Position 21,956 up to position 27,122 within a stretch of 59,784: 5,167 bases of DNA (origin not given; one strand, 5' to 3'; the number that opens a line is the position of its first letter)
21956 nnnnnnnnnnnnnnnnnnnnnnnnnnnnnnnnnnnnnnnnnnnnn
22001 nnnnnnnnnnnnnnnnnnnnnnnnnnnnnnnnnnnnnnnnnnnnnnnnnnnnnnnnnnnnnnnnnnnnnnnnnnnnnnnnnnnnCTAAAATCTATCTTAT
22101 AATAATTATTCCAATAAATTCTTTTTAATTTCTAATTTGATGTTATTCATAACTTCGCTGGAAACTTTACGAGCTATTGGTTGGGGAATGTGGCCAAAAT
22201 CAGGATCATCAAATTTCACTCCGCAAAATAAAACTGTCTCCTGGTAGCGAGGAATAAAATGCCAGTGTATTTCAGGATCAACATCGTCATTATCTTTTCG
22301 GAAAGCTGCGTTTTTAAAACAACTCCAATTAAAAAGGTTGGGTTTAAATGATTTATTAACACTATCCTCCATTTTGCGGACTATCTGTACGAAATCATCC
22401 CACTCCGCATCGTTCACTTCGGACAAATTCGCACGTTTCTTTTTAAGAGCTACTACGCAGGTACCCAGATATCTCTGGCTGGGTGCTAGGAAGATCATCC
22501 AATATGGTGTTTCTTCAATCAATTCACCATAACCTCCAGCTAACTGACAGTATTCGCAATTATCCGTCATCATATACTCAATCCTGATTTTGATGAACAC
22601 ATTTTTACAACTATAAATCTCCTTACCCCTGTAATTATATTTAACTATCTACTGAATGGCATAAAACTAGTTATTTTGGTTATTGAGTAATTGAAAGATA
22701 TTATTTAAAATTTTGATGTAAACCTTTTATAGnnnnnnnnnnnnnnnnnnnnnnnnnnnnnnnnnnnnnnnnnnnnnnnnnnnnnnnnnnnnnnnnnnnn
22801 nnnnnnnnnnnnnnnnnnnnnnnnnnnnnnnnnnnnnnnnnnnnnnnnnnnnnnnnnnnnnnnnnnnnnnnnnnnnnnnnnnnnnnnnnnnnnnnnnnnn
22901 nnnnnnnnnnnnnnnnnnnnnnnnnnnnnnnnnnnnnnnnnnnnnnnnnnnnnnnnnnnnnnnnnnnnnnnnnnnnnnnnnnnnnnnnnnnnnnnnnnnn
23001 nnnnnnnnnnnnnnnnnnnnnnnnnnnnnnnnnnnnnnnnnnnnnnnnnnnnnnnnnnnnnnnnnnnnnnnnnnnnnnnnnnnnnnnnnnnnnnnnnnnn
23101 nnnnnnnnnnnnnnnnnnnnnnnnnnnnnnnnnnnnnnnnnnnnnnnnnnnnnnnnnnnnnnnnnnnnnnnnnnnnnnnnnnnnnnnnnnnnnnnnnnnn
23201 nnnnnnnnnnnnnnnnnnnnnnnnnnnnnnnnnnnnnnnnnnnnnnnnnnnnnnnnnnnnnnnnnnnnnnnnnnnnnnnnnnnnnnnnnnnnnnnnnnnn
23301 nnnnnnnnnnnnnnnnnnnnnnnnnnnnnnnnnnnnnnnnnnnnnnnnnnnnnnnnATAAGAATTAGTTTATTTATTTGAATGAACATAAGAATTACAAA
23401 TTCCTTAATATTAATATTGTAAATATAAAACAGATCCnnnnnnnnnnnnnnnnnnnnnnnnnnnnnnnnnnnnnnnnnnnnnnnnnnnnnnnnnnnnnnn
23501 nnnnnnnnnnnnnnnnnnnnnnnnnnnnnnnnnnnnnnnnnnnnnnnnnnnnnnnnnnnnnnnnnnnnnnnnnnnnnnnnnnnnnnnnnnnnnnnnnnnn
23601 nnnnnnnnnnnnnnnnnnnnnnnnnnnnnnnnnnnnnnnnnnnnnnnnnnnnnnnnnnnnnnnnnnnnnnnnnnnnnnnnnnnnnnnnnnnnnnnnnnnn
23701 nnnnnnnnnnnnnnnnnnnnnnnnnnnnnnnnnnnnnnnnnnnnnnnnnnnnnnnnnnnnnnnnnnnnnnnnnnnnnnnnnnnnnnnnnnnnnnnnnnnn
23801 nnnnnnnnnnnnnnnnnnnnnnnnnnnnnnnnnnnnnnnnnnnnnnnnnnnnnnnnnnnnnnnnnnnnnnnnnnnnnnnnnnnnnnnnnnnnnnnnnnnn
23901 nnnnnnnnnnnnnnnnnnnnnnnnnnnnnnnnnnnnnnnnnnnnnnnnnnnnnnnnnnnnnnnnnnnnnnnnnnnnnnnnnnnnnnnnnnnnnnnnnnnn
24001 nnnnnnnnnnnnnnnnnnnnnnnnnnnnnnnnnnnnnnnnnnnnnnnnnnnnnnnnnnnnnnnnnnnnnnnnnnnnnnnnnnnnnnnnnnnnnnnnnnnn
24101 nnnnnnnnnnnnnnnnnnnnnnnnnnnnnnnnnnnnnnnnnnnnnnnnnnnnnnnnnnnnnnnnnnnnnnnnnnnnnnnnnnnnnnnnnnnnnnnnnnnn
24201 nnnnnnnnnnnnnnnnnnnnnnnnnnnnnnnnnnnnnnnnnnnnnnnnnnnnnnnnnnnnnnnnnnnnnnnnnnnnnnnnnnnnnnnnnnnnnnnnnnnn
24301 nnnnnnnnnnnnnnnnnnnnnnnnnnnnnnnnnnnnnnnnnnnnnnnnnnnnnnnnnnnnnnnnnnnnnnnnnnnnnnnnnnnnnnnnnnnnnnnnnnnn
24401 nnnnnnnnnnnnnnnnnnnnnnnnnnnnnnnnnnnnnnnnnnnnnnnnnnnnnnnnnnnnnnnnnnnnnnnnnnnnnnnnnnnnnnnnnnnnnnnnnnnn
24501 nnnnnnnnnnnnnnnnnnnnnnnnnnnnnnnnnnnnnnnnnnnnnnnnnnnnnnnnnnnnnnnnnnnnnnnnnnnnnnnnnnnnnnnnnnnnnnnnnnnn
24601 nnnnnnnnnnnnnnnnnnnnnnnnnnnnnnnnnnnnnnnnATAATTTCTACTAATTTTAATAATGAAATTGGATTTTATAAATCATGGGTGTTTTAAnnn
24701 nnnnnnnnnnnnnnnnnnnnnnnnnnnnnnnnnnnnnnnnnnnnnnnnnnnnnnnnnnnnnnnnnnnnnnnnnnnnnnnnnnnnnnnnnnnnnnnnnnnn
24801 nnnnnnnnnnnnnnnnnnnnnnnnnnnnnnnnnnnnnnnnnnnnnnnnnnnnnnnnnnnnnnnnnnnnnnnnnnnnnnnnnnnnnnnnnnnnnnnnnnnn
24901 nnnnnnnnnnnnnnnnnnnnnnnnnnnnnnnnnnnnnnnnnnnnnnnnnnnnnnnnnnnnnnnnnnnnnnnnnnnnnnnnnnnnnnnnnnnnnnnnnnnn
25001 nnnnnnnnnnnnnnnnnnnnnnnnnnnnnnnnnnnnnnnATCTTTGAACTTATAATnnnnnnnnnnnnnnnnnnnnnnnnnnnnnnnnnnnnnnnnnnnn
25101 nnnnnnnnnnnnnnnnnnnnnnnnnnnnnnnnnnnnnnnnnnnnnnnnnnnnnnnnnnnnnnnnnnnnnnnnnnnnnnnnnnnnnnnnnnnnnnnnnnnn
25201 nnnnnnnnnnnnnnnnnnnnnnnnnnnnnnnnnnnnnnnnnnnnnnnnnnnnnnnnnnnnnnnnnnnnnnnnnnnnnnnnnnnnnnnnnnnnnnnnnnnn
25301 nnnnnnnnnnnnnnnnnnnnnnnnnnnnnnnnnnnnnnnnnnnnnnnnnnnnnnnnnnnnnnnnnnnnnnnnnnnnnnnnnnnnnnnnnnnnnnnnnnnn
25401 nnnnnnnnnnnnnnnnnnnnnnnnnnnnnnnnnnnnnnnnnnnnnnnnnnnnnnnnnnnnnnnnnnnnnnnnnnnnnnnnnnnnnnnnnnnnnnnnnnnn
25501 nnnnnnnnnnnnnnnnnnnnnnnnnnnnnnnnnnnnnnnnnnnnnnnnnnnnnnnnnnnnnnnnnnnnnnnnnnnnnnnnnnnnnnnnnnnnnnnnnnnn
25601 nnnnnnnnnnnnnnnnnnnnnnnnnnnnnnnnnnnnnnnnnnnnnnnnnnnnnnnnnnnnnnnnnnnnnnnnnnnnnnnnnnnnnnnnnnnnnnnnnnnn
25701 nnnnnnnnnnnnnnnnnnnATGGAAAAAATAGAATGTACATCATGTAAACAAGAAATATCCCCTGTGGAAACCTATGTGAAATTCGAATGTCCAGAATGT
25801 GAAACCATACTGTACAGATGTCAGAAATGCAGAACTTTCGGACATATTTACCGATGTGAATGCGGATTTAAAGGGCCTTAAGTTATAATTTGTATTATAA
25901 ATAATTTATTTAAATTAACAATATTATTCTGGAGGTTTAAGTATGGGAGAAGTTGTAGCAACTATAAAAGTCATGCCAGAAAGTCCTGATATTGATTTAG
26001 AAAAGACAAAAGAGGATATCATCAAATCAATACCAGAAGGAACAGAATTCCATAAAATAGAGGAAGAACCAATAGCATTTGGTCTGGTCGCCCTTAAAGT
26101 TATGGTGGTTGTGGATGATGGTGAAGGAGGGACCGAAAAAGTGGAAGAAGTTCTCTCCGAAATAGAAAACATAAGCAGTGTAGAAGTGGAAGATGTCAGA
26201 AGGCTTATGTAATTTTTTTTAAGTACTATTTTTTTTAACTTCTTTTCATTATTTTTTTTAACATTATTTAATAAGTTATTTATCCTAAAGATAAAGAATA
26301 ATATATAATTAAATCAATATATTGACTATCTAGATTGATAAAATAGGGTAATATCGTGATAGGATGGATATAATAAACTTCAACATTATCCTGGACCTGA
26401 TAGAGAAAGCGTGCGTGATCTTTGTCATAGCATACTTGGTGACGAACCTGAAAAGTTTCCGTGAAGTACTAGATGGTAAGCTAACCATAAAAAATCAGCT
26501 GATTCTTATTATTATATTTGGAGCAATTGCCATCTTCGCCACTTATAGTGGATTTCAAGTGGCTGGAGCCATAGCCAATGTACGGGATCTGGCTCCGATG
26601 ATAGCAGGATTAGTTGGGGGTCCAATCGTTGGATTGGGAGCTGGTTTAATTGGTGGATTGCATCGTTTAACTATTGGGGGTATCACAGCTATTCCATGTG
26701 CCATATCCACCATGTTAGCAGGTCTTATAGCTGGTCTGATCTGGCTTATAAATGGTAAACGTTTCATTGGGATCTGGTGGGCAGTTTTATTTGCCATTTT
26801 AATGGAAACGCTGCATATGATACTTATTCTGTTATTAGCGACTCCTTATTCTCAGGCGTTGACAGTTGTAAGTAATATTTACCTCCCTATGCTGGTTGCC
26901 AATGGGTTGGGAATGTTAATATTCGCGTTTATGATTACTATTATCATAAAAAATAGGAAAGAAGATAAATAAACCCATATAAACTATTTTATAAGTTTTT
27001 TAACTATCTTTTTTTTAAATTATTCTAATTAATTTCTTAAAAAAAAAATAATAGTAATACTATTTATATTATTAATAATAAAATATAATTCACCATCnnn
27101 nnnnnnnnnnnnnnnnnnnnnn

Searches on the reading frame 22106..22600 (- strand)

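Call 20: search_protein_families(library=pfam, proteins=[window:22106-22600:-])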
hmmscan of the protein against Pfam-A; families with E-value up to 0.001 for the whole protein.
window:22106-22600:- (164 aa): 1 family
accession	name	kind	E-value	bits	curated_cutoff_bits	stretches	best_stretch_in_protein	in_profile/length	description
PF01230.28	HIT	-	0.00021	22.3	21.5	1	27-120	8-97/98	HIT domain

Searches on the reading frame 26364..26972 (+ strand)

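Call 15: search_protein_families(library=ncbifam, proteins=[window:26364-26972:+])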
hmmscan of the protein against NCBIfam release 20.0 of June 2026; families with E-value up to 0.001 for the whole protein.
window:26364-26972:+ (202 aa): 0 families

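Call 16: search_protein_families(library=pfam, proteins=[window:26364-26972:+])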
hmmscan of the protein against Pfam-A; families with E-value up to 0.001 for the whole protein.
window:26364-26972:+ (202 aa): 1 family
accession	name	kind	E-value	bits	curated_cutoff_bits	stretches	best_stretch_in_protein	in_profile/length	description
PF07694.17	5TM-5TMR_LYT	-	7e-51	172.6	24.6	1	31-192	3-167/169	5TMR of 5TMR-LYT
